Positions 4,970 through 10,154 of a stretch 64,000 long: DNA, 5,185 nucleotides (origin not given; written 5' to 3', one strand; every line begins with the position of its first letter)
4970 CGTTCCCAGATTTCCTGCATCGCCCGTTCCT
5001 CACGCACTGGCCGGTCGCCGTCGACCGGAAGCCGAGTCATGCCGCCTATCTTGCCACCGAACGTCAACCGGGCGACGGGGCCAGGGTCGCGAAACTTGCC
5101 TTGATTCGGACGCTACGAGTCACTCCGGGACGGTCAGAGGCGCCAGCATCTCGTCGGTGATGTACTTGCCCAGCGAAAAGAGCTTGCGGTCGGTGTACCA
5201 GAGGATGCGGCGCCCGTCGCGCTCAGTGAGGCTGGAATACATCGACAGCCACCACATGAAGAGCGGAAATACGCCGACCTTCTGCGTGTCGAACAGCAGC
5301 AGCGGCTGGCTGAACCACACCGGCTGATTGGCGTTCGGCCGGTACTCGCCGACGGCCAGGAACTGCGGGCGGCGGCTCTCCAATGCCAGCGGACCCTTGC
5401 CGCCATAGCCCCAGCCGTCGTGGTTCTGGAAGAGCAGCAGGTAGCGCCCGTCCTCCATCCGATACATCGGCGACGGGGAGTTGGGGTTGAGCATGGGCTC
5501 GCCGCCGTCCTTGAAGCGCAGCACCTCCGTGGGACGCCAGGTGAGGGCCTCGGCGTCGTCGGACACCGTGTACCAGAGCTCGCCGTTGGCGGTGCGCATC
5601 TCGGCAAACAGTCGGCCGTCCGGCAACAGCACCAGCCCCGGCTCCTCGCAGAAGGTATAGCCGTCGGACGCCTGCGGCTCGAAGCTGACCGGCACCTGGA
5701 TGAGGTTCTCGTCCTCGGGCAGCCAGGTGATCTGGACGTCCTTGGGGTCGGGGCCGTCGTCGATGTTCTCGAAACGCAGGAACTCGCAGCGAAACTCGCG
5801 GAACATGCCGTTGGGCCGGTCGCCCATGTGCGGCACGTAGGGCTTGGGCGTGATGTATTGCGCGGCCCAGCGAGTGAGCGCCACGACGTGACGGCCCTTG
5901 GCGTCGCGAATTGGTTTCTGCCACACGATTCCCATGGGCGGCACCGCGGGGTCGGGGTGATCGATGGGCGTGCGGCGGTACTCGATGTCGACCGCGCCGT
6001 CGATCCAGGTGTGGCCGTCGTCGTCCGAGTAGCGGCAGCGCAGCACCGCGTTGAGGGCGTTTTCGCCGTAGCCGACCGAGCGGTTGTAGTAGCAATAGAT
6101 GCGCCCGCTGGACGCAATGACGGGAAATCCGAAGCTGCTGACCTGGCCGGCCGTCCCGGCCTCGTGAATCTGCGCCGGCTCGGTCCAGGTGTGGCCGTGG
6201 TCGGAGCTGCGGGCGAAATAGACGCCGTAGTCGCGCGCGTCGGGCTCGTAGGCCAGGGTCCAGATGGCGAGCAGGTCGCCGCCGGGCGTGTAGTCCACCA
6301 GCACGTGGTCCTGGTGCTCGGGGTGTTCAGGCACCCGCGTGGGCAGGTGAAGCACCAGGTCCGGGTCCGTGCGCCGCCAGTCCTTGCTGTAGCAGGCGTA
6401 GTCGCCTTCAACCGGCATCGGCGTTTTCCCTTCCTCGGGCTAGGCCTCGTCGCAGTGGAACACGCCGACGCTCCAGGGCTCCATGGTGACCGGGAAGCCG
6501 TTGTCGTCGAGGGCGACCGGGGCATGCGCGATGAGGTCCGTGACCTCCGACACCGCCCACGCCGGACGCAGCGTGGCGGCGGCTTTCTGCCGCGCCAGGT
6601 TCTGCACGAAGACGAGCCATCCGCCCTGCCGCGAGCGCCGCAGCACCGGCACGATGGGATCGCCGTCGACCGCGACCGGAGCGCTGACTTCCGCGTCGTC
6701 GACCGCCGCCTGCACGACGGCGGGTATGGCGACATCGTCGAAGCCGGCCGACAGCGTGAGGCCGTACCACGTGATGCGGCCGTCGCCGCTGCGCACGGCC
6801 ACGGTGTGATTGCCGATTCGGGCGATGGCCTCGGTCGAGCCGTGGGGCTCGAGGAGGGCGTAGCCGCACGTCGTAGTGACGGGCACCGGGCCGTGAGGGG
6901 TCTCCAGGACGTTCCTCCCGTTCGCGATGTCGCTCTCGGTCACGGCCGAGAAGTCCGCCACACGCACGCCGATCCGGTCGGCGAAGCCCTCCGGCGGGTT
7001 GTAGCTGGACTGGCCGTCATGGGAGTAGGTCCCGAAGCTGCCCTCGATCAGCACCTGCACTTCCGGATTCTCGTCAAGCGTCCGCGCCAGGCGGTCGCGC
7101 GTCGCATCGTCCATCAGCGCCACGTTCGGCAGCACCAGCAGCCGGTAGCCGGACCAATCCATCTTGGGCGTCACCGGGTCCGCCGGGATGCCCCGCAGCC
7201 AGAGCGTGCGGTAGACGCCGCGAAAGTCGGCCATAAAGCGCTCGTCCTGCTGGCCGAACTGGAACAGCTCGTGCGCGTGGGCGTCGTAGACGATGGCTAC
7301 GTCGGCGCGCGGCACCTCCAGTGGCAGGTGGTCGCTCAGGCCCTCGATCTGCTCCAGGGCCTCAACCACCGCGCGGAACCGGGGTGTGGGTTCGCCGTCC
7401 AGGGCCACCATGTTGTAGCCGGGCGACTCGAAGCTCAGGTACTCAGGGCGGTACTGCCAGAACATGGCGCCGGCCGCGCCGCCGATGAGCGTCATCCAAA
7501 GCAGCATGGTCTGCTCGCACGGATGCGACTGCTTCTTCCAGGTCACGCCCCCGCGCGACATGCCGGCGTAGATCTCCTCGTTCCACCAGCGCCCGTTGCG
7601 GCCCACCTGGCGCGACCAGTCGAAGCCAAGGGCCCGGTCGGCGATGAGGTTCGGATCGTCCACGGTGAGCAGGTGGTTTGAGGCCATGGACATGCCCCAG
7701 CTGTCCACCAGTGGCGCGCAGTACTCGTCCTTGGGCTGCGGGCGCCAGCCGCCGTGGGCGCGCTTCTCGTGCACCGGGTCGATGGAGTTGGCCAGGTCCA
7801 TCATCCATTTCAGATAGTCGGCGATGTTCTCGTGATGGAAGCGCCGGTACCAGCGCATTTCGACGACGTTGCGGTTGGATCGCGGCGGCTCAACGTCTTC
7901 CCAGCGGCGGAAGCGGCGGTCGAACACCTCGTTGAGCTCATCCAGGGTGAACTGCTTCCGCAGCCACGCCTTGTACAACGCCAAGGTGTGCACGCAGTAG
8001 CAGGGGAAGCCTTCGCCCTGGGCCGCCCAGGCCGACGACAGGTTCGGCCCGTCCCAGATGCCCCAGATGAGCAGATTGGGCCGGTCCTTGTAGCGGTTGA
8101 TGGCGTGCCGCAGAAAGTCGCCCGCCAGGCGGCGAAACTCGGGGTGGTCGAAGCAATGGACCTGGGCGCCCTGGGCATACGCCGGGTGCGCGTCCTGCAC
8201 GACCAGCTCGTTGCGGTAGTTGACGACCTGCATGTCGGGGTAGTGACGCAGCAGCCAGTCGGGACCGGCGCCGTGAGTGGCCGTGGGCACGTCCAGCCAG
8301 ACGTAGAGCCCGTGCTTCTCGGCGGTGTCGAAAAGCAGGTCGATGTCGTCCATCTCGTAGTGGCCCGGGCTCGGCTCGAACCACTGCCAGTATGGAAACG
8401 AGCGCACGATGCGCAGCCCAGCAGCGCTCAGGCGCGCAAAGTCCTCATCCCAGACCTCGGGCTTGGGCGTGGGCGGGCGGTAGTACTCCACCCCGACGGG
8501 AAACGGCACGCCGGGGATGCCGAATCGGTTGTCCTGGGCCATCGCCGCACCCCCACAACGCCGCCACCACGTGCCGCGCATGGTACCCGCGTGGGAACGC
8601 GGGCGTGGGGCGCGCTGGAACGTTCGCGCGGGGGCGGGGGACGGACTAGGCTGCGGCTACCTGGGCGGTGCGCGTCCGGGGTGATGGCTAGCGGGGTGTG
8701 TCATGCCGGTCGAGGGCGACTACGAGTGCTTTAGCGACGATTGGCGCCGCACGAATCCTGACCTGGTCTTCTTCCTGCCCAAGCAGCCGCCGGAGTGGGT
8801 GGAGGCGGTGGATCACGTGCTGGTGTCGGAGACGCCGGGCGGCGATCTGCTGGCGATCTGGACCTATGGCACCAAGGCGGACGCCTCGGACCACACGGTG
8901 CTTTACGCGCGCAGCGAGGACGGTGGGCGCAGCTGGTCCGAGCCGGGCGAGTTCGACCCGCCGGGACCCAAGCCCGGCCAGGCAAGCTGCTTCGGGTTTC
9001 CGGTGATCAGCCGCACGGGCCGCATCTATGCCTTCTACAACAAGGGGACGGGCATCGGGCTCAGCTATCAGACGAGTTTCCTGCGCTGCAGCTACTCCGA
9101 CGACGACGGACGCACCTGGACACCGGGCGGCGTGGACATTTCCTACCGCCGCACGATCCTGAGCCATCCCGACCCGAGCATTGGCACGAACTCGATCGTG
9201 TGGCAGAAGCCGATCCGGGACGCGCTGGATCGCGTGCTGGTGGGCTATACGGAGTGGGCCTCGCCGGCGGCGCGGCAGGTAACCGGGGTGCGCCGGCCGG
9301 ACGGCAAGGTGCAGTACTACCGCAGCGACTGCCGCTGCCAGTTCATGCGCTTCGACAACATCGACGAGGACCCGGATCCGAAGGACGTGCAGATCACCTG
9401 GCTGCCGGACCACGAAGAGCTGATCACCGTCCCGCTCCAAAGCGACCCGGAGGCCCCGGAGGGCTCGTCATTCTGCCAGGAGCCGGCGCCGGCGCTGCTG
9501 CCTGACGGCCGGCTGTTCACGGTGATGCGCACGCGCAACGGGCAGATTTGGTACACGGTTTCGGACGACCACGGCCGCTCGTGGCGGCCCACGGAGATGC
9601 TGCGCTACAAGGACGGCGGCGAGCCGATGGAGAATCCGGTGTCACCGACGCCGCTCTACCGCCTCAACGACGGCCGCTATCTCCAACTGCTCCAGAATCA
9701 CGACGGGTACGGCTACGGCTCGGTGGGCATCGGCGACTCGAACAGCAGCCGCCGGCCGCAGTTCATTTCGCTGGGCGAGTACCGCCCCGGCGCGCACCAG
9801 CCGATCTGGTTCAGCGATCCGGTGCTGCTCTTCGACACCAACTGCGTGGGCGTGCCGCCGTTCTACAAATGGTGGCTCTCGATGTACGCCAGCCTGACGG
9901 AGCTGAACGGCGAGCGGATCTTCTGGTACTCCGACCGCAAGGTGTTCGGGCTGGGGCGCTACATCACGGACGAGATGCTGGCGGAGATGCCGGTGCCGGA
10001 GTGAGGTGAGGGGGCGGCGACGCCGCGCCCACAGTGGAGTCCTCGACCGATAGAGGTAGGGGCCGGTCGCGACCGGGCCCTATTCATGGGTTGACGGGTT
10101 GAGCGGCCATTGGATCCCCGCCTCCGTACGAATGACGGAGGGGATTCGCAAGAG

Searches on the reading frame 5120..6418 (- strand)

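Call 65: search_protein_families(library=pfam, proteins=[window:5120-6418:-], max_evalue=0.00001)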
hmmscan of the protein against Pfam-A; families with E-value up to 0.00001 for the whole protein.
window:5120-6418:- (432 aa): 1 family
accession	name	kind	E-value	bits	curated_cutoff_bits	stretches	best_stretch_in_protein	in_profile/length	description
PF13088.12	BNR_2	-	1.9e-14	54.1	31.4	1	47-350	1-234/277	BNR repeat-like domain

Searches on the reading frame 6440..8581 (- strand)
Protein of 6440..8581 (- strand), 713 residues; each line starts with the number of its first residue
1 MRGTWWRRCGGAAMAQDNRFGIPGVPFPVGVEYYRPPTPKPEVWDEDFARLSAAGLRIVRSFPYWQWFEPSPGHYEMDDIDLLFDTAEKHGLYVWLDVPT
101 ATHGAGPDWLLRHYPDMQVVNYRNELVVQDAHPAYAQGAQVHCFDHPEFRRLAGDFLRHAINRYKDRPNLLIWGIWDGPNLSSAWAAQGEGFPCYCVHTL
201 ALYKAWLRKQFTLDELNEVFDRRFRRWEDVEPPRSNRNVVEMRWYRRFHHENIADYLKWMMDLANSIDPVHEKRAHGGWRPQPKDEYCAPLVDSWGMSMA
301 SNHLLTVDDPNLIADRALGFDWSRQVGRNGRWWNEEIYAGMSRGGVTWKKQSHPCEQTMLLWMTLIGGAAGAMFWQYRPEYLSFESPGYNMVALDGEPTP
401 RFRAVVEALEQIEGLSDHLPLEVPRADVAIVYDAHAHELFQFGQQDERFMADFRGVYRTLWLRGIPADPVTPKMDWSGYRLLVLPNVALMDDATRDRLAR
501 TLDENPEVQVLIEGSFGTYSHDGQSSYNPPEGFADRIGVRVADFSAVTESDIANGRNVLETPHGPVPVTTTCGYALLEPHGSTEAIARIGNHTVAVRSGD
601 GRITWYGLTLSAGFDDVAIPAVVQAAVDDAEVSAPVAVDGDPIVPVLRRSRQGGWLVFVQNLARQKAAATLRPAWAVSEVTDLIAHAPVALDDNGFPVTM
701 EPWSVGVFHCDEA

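Call 65: search_protein_families(library=pfam, proteins=[window:6440-8581:-], max_evalue=0.00001)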
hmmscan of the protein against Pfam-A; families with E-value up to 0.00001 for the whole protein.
window:6440-8581:- (713 aa): 2 families
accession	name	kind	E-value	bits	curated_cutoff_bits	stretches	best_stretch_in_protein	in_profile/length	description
PF02449.21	Glyco_hydro_42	-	2.2e-32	113.3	21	1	34-413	2-374/376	Beta-galactosidase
PF08532.16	Glyco_hydro_42M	-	4.3e-10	39.9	25.8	1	426-549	1-127/207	Beta-galactosidase trimerisation domain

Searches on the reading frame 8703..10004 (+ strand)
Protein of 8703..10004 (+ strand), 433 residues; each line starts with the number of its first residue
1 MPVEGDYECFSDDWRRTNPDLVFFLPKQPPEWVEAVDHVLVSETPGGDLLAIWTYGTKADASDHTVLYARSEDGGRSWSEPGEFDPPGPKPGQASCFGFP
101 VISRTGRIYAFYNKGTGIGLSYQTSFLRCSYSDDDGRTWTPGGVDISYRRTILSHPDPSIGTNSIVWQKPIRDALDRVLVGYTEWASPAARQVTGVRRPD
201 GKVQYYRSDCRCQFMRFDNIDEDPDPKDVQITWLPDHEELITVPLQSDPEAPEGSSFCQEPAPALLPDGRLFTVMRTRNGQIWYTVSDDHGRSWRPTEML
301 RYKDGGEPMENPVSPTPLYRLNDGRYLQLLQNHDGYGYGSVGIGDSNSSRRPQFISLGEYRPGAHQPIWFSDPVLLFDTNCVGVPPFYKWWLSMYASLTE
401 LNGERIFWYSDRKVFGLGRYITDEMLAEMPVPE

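Call 65: search_protein_families(library=pfam, proteins=[window:8703-10004:+], max_evalue=0.00001)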
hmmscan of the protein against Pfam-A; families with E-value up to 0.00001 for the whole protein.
window:8703-10004:+ (433 aa): 2 families
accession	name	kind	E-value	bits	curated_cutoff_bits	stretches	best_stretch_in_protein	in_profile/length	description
PF13088.12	BNR_2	-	1e-15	58.3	31.4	1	47-333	1-229/277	BNR repeat-like domain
PF02012.26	BNR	-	1.5e-06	27.8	27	0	131-140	2-11/12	BNR/Asp-box repeat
